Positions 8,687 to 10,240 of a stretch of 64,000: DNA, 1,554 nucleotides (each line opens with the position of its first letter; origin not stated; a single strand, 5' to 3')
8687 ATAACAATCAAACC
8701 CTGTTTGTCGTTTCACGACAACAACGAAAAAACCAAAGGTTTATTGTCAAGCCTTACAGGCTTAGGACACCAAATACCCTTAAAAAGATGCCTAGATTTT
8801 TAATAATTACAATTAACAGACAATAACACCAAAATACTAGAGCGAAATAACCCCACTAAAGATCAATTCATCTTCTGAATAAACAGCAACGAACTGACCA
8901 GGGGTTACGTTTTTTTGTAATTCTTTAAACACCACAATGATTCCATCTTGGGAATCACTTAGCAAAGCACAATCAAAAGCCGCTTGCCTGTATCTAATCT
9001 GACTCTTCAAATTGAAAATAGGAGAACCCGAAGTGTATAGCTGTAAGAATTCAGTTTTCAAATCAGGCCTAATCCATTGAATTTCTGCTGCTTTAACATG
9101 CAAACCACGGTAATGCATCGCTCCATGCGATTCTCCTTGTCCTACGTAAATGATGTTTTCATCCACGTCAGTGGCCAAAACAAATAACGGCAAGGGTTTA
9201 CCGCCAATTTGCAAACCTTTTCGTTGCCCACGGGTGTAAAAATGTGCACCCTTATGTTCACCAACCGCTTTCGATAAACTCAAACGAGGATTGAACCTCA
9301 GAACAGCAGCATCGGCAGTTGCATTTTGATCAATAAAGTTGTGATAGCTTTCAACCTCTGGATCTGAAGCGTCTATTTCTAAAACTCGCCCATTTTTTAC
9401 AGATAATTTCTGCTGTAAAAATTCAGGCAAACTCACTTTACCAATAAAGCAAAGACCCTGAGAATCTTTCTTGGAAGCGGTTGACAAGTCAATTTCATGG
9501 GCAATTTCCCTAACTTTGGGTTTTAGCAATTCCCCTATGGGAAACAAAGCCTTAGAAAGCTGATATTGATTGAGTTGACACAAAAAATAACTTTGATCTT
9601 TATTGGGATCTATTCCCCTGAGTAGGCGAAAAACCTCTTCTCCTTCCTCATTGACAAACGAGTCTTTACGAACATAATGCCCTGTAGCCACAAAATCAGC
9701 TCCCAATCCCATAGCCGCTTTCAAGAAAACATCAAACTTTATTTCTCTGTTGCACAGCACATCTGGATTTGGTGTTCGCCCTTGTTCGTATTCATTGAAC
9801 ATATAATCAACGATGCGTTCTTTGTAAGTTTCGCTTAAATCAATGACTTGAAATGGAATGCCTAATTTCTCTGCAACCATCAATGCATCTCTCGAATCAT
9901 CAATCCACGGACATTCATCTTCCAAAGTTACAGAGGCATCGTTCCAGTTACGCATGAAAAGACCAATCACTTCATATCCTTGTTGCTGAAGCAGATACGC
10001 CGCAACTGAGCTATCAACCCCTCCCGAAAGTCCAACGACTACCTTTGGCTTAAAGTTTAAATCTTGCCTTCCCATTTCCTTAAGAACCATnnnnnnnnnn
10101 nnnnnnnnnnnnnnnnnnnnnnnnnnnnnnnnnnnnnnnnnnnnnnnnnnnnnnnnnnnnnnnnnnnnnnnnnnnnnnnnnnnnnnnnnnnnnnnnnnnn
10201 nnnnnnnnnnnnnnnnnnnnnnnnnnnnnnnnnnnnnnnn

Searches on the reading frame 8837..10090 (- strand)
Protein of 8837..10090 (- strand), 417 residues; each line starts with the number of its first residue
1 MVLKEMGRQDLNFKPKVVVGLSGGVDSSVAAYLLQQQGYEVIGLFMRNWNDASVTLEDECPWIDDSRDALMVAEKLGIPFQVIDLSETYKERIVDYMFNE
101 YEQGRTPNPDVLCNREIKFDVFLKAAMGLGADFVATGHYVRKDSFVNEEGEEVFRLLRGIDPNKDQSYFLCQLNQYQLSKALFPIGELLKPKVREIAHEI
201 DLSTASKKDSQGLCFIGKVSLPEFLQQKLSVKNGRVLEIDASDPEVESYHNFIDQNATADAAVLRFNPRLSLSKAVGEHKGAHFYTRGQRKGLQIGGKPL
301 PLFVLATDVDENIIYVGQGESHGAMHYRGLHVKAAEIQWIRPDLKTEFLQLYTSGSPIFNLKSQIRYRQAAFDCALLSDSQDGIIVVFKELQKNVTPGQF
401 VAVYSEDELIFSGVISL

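Call 70: search_protein_families(library=pfam, proteins=[window:8837-10090:-], max_evalue=0.001)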
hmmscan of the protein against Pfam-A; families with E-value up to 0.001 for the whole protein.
window:8837-10090:- (417 aa): 7 families
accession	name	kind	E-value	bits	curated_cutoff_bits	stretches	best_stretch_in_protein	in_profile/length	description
PF03054.22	tRNA_Me_trans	-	1.1e-79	267.2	20.6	1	16-218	2-202/202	tRNA methyl transferase HUP domain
PF20259.3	tRNA_Me_trans_M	-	1.5e-15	56.9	27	1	274-318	22-66/66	tRNA methyl transferase PRC-barrel domain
PF20258.4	tRNA_Me_trans_C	-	6.2e-11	42.9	20.6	1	335-415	7-77/77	Aminomethyltransferase beta-barrel domain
PF02540.23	NAD_synthase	-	1.9e-10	40.7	21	1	15-90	19-86/242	NAD synthase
PF00733.27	Asn_synthase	-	2.6e-05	24.5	21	1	16-169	19-153/354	Asparagine synthase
PF02568.20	ThiI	-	6.4e-05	23.1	20.5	1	16-50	5-39/197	Thiamine biosynthesis protein (ThiI)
PF24167.1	DUF7411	-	0.00016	21.8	28.7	0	16-99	2-72/194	Family of unknown function (DUF7411)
